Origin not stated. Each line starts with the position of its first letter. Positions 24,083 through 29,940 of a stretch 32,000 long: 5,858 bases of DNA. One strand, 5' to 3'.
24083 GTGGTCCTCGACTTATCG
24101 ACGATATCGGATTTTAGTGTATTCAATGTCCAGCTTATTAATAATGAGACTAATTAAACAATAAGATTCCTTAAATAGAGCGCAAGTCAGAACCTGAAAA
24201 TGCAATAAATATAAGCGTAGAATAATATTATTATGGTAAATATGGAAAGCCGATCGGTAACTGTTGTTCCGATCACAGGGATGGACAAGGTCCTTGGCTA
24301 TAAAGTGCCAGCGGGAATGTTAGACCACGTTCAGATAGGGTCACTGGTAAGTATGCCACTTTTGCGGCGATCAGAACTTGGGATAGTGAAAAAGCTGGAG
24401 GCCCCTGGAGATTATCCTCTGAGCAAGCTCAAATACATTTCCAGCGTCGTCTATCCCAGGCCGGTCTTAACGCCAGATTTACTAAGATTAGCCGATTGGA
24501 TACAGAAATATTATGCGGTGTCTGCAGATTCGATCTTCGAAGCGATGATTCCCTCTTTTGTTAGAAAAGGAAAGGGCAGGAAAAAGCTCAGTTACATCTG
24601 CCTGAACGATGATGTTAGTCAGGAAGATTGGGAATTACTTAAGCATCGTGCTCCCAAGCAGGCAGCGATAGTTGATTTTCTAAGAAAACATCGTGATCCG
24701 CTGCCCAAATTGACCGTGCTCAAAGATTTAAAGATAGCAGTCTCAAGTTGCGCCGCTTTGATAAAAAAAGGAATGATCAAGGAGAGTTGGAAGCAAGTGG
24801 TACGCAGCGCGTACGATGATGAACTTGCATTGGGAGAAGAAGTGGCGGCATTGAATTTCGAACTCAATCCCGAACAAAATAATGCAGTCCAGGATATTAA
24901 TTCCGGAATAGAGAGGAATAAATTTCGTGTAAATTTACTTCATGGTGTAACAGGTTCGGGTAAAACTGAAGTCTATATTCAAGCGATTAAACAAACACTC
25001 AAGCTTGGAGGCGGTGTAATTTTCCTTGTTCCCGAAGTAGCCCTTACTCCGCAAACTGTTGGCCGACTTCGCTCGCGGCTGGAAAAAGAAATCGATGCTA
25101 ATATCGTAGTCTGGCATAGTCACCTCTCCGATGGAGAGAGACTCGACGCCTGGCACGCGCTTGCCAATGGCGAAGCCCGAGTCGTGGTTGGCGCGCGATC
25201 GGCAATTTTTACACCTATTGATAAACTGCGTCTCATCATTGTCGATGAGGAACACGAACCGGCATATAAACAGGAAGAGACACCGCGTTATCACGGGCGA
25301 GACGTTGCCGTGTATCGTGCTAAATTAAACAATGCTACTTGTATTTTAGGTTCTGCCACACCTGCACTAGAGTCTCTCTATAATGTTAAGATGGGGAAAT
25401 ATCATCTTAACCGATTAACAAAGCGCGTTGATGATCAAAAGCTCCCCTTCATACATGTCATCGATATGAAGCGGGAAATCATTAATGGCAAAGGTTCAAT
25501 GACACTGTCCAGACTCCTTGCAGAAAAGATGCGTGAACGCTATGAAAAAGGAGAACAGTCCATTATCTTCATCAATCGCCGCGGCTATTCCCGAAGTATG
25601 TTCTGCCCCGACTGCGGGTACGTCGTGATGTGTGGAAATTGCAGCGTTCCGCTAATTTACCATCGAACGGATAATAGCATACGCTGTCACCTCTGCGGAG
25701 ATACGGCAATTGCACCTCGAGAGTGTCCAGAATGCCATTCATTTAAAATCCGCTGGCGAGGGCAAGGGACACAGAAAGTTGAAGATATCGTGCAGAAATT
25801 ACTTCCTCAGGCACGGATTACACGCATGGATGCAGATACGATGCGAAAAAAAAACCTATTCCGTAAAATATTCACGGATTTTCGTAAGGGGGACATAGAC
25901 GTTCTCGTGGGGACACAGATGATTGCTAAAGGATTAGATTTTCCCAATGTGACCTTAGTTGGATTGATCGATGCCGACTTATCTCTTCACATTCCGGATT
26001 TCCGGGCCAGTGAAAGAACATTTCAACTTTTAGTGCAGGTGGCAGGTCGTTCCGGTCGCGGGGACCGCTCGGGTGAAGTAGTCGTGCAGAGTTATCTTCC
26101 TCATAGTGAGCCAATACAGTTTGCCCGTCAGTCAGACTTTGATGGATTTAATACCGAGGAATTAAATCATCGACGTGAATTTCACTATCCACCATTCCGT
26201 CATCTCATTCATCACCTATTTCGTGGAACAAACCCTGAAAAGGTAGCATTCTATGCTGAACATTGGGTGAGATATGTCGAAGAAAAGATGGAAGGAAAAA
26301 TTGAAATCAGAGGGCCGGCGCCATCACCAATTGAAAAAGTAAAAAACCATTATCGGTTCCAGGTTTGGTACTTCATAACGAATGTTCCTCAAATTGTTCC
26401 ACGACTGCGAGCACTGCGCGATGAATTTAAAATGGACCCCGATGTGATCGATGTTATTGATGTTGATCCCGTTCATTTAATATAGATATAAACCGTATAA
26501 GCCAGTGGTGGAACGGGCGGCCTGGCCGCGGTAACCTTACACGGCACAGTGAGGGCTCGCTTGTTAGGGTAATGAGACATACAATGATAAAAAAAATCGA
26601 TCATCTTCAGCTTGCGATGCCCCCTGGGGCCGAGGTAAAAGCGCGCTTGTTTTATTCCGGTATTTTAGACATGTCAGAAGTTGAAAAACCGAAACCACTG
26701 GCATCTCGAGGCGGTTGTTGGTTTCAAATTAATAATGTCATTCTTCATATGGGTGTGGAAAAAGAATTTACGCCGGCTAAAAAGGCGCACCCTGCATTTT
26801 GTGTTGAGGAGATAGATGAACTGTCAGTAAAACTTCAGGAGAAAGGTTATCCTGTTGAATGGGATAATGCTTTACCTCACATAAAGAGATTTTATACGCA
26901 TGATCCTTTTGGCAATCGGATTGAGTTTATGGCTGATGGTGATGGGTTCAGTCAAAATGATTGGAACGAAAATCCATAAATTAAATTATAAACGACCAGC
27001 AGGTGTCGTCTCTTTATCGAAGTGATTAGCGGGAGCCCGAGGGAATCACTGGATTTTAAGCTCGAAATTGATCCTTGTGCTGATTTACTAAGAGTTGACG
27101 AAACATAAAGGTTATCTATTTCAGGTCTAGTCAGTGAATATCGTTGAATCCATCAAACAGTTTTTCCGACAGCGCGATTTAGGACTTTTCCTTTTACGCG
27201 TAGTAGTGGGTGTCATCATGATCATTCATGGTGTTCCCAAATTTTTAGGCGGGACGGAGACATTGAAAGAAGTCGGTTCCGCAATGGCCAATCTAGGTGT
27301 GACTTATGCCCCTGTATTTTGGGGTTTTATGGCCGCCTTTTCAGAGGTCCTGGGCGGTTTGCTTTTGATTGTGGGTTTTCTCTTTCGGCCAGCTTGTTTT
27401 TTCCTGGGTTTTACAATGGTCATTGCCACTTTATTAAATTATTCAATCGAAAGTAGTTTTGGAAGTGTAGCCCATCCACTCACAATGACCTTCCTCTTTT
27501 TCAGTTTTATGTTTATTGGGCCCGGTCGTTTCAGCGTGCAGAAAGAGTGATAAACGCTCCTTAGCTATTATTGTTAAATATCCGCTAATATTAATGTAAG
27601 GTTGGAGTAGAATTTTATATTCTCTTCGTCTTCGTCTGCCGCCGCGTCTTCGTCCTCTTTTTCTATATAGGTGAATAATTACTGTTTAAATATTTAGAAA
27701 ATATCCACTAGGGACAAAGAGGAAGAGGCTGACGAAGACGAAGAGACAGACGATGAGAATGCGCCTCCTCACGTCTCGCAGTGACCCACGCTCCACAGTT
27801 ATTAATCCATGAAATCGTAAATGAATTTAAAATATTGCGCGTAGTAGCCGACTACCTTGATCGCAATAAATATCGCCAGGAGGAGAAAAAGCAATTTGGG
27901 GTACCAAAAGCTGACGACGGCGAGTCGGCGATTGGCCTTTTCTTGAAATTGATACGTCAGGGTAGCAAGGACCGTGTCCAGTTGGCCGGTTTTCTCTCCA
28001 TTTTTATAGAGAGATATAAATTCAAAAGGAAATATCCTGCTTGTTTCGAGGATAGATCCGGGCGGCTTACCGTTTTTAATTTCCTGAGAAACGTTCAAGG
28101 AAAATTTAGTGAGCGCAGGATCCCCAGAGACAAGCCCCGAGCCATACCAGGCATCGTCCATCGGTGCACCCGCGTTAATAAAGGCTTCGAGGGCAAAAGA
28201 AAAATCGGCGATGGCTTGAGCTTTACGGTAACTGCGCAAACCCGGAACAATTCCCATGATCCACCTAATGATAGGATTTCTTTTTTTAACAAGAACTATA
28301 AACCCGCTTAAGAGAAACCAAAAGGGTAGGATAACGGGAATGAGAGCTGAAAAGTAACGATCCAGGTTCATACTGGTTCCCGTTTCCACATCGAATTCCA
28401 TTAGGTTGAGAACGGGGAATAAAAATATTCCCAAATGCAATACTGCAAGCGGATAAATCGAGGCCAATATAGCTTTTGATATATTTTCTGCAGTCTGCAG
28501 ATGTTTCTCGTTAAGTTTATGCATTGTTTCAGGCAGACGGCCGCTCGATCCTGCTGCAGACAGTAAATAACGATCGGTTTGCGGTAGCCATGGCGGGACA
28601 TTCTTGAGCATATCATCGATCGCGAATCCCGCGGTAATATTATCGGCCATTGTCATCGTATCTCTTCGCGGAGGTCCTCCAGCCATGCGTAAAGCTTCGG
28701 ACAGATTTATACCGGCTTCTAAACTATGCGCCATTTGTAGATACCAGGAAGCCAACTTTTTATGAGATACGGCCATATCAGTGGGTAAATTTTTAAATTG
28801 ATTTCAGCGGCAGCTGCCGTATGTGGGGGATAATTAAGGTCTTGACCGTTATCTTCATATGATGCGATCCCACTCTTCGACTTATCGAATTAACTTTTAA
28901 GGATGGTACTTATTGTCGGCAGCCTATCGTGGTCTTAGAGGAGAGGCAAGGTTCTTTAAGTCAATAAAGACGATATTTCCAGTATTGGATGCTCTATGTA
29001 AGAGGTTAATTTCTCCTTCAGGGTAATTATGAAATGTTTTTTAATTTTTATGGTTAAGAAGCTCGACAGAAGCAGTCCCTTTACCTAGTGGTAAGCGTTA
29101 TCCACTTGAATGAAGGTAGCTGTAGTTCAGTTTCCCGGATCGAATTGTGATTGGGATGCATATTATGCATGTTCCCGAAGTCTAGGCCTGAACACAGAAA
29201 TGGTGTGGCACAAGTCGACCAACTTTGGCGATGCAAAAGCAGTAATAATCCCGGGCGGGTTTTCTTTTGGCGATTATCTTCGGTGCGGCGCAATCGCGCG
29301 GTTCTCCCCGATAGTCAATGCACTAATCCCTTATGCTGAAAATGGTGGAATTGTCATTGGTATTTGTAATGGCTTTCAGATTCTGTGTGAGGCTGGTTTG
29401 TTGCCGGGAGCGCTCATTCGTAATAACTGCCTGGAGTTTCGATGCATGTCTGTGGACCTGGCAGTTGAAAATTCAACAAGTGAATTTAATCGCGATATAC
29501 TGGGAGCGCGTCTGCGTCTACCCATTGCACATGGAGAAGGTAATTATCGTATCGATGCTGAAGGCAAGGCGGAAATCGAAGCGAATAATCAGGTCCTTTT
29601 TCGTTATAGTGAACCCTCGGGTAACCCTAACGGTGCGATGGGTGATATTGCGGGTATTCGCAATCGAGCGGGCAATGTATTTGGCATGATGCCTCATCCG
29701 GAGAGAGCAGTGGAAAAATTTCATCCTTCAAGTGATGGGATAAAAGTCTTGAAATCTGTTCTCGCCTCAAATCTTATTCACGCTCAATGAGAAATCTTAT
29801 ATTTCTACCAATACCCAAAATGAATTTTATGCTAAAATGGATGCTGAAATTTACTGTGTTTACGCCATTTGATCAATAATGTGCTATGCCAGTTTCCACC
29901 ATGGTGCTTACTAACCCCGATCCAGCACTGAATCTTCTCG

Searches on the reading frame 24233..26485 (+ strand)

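Call 62: search_protein_families(library=pfam, proteins=[window:24233-26485:+], max_evalue=0.001)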
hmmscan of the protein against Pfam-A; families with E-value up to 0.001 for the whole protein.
window:24233-26485:+ (750 aa): 7 families
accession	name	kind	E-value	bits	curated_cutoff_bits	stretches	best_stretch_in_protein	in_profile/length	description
PF17764.6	PriA_3primeBD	-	1.7e-17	63.5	22.7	1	11-107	3-96/96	3'DNA-binding domain (3'BD)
PF04851.21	ResIII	-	3.3e-17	63.3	22.5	1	209-378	2-163/164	Type III restriction enzyme, res subunit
PF00270.35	DEAD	-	9.5e-17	61.7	26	1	213-382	2-164/167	DEAD/DEAH box helicase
PF18074.6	PriA_C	-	1e-15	58.8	26.9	1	654-746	1-95/95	Primosomal protein N C-terminal domain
PF00271.37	Helicase_C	-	1.4e-14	54.7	23.5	1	514-609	26-108/110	Helicase conserved C-terminal domain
PF18319.7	Zn_ribbon_PriA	-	2.1e-07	31.2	26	1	467-491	1-25/27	PriA DNA helicase Cys-rich region (CRR) domain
PF13604.12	AAA_30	-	0.00022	21.5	27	0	210-339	1-96/191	AAA domain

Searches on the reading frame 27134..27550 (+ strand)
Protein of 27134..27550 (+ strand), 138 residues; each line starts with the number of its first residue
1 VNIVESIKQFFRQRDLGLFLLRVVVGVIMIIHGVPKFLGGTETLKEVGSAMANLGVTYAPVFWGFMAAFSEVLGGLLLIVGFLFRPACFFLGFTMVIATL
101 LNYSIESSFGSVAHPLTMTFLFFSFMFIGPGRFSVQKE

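Call 62: search_protein_families(library=pfam, proteins=[window:27134-27550:+], max_evalue=0.001)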
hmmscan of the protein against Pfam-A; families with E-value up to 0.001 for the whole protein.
window:27134-27550:+ (138 aa): 1 family
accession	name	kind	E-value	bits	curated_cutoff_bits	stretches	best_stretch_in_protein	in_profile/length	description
PF07681.17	DoxX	-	4.3e-16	59.7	23.6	1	17-101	1-82/85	DoxX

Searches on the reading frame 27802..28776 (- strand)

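Call 62: search_protein_families(library=pfam, proteins=[window:27802-28776:-], max_evalue=0.001)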
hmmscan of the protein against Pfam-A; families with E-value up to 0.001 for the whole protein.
window:27802-28776:- (324 aa): 1 family
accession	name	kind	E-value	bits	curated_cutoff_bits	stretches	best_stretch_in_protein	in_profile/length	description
PF00482.28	T2SSF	-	1e-23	84.1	25.2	2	12-124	2-120/125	Type II secretion system (T2SS), protein F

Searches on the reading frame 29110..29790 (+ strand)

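Call 62: search_protein_families(library=pfam, proteins=[window:29110-29790:+], max_evalue=0.001)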
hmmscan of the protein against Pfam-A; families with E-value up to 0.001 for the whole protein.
window:29110-29790:+ (226 aa): 4 families
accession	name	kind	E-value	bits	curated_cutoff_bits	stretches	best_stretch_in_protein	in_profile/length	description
PF13507.12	GATase_5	-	5.4e-38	131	27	1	2-205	3-234/260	CobB/CobQ-like glutamine amidotransferase domain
PF07685.20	GATase_3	-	4.9e-08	33.3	27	1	34-94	32-90/196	CobB/CobQ-like glutamine amidotransferase domain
PF01965.30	DJ-1_PfpI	-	9.1e-05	22.8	26.6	1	21-100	42-115/165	DJ-1/PfpI family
PF00117.34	GATase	-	0.00034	20.8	22.8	0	20-96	15-89/190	Glutamine amidotransferase class-I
